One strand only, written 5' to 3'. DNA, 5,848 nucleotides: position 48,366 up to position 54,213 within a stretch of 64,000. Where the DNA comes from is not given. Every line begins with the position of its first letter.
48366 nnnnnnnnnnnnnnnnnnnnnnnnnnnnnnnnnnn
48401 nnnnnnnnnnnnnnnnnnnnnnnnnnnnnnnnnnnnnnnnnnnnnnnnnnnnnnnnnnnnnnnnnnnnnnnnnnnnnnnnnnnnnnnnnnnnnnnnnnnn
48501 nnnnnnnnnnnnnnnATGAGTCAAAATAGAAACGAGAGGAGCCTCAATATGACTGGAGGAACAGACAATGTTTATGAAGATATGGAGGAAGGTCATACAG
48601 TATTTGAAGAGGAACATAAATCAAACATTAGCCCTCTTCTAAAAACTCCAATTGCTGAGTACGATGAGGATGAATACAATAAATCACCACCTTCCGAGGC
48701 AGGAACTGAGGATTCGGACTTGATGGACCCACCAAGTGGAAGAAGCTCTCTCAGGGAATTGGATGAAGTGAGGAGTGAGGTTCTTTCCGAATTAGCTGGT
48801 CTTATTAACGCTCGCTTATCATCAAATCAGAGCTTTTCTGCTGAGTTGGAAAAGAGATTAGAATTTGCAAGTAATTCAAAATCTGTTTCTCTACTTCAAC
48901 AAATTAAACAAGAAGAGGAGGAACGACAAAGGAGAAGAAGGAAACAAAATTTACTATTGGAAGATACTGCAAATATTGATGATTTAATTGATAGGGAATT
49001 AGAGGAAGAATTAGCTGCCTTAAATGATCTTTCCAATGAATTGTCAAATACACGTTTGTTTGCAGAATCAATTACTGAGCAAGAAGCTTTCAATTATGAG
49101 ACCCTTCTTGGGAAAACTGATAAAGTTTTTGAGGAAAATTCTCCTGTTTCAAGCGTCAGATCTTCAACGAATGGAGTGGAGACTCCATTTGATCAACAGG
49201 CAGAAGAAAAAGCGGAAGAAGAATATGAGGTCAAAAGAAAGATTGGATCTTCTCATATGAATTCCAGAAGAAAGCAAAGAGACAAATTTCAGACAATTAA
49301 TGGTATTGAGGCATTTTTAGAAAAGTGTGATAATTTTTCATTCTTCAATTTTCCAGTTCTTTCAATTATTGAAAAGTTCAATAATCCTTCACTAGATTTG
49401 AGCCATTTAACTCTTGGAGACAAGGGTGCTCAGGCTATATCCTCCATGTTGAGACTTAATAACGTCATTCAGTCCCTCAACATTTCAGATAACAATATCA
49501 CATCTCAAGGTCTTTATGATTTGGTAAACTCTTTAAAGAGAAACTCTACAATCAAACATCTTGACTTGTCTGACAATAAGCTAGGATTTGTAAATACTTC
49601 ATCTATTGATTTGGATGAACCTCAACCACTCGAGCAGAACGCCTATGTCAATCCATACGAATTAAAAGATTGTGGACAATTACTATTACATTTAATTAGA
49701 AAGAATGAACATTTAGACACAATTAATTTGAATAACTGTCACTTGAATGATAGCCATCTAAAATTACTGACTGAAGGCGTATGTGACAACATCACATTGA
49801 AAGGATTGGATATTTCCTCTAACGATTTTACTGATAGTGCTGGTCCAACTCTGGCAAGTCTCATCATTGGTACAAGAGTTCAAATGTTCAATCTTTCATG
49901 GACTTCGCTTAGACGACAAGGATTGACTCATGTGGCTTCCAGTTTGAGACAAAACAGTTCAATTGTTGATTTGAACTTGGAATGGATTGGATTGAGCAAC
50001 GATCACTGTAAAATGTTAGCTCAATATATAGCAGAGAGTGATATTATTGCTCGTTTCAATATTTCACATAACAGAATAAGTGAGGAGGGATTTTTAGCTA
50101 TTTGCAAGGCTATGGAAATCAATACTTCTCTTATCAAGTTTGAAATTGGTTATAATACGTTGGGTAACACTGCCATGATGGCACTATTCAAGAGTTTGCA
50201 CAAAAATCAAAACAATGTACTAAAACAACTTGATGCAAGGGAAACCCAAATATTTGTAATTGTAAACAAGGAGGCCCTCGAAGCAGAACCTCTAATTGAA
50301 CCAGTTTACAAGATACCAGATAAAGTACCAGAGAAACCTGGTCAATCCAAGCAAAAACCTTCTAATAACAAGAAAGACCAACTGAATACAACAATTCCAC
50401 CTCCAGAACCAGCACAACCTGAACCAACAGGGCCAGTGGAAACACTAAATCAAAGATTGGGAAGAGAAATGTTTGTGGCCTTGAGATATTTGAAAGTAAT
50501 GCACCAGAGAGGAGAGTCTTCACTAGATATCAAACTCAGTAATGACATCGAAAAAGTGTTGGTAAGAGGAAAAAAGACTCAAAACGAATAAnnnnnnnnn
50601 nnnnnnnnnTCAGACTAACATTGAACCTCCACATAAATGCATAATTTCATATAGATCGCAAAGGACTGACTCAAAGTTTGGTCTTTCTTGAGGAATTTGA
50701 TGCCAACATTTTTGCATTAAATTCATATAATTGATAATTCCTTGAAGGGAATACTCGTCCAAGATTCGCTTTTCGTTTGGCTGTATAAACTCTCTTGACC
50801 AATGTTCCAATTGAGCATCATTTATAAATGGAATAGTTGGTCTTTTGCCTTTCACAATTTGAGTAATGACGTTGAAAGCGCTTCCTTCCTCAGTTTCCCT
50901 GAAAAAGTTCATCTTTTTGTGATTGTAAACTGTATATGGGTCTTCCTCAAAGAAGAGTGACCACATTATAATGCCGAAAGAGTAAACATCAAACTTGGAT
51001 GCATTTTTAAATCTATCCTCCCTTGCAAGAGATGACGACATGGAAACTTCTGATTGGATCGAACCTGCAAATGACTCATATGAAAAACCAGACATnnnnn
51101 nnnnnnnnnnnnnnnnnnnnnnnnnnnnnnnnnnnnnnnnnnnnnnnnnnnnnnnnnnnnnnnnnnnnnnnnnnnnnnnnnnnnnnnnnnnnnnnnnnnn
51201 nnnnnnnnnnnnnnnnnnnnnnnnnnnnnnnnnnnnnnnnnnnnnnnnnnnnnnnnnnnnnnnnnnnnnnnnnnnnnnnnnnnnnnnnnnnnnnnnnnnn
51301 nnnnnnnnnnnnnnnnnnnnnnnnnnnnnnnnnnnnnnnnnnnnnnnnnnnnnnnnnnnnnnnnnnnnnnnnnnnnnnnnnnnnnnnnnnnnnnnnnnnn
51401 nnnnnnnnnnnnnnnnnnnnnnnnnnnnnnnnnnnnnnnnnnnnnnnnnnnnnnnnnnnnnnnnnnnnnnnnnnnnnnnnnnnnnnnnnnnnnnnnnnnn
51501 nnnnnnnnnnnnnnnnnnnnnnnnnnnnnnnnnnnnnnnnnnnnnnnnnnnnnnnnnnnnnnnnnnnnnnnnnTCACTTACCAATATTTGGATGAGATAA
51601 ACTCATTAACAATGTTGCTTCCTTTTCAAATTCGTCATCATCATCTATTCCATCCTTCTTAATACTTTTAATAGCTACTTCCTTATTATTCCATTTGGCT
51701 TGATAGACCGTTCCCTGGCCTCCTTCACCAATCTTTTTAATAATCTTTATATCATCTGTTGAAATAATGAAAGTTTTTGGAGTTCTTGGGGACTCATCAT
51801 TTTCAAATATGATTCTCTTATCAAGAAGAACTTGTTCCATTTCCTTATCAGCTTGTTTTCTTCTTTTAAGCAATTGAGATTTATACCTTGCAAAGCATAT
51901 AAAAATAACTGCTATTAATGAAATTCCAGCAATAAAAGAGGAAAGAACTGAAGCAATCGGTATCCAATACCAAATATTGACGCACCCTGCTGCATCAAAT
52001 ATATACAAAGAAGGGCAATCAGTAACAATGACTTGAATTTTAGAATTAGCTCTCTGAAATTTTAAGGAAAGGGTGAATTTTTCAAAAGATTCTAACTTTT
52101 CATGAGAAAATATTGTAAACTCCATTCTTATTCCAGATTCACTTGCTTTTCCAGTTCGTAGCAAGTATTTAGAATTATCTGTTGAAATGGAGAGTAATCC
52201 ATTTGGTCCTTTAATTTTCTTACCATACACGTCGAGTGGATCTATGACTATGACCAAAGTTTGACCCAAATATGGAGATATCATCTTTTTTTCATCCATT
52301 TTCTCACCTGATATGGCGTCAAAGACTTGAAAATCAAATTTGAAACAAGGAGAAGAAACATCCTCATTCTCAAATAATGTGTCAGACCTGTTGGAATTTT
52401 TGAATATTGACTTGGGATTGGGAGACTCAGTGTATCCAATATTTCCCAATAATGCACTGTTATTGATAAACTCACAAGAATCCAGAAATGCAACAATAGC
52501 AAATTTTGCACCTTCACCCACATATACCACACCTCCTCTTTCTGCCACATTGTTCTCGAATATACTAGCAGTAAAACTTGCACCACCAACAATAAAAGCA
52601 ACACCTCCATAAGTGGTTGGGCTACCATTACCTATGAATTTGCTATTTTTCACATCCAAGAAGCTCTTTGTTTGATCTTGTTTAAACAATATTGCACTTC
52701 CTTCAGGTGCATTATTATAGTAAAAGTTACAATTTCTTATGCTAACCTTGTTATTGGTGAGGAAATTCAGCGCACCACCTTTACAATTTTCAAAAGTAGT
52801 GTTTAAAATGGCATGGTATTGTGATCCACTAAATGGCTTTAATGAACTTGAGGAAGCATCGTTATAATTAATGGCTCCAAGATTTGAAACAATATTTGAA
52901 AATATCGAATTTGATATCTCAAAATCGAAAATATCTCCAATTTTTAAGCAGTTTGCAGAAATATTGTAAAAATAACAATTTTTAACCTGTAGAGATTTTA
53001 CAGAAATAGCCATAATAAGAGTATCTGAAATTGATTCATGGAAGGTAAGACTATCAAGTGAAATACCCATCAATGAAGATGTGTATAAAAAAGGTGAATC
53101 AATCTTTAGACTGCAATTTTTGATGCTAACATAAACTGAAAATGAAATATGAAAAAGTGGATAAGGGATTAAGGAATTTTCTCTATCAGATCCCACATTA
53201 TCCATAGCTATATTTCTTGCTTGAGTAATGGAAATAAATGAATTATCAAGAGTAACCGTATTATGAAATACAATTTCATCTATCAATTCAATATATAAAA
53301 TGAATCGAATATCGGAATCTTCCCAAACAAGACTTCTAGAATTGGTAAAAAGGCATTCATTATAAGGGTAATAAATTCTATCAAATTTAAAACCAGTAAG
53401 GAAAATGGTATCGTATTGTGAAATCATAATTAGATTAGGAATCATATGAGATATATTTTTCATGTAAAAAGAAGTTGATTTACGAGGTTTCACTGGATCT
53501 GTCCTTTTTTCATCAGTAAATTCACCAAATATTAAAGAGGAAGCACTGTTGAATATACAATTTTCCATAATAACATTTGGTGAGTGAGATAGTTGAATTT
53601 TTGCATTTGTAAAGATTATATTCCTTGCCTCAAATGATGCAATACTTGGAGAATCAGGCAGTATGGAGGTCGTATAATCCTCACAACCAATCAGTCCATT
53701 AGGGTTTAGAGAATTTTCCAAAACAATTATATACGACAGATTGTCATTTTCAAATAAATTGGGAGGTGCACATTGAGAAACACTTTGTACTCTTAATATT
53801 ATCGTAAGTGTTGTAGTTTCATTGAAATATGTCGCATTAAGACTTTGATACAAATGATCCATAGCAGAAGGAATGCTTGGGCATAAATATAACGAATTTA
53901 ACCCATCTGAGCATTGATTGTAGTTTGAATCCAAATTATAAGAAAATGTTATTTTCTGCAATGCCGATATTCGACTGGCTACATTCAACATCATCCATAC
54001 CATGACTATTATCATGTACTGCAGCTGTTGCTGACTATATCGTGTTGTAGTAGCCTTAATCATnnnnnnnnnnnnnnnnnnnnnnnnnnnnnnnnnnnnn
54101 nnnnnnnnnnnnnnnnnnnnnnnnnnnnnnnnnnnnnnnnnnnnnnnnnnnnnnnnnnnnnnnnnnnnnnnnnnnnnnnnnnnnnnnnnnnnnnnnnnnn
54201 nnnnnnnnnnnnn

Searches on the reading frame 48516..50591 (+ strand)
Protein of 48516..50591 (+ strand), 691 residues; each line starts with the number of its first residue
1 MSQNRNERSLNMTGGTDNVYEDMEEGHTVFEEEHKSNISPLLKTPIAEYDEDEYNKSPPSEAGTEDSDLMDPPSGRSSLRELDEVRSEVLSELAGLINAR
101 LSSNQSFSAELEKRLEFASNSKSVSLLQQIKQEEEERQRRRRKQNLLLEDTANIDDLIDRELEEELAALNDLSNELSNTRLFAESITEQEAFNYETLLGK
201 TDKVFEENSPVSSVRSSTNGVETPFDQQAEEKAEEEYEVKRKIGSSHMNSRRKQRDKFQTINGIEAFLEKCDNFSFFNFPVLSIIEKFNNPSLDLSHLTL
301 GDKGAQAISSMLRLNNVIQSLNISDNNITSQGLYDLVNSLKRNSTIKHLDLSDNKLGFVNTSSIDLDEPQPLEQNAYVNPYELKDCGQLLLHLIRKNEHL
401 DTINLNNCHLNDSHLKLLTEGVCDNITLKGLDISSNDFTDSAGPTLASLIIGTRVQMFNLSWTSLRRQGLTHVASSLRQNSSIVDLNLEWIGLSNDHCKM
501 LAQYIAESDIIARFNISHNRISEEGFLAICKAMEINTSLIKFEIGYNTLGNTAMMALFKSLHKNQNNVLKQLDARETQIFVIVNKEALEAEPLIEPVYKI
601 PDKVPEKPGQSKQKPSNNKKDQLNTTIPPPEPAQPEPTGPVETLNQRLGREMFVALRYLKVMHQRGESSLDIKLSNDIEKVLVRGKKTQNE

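Call 30: search_protein_families(library=pfam, proteins=[window:48516-50591:+], max_evalue=0.001)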
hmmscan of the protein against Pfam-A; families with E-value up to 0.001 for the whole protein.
window:48516-50591:+ (691 aa): 2 families
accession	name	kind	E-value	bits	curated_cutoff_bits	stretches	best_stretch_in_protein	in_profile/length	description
PF13516.12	LRR_6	-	4.4e-12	45.5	23.4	0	315-336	2-23/24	Leucine Rich repeat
PF00560.39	LRR_1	-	7.9e-05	22.5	20.6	0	346-359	2-15/23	Leucine Rich Repeat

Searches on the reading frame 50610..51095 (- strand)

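Call 30: search_protein_families(library=pfam, proteins=[window:50610-51095:-], max_evalue=0.001)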
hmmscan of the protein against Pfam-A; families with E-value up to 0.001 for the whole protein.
window:50610-51095:- (161 aa): 2 families
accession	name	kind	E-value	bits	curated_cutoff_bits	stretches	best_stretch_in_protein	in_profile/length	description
PF07714.23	PK_Tyr_Ser-Thr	-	1.8e-08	34.4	23.1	0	31-64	181-215/258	Protein tyrosine and serine/threonine kinase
PF00069.31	Pkinase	-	1.4e-05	25.1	31.7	1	32-147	175-260/263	Protein kinase domain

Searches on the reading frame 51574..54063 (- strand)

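Call 68: search_protein_families(library=pfam, proteins=[window:51574-54063:-], max_evalue=0.0001)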
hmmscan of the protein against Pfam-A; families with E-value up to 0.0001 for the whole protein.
window:51574-54063:- (829 aa): 3 families
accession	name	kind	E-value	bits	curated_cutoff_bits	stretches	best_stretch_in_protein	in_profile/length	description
PF00069.31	Pkinase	-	2.8e-08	33.9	31.7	1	774-827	3-60/263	Protein kinase domain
PF07714.23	PK_Tyr_Ser-Thr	-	3e-07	30.5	23.1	1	772-827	1-63/258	Protein tyrosine and serine/threonine kinase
PF13229.12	Beta_helix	-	5.4e-07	29.8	25.9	1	355-520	8-150/158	Right handed beta helix region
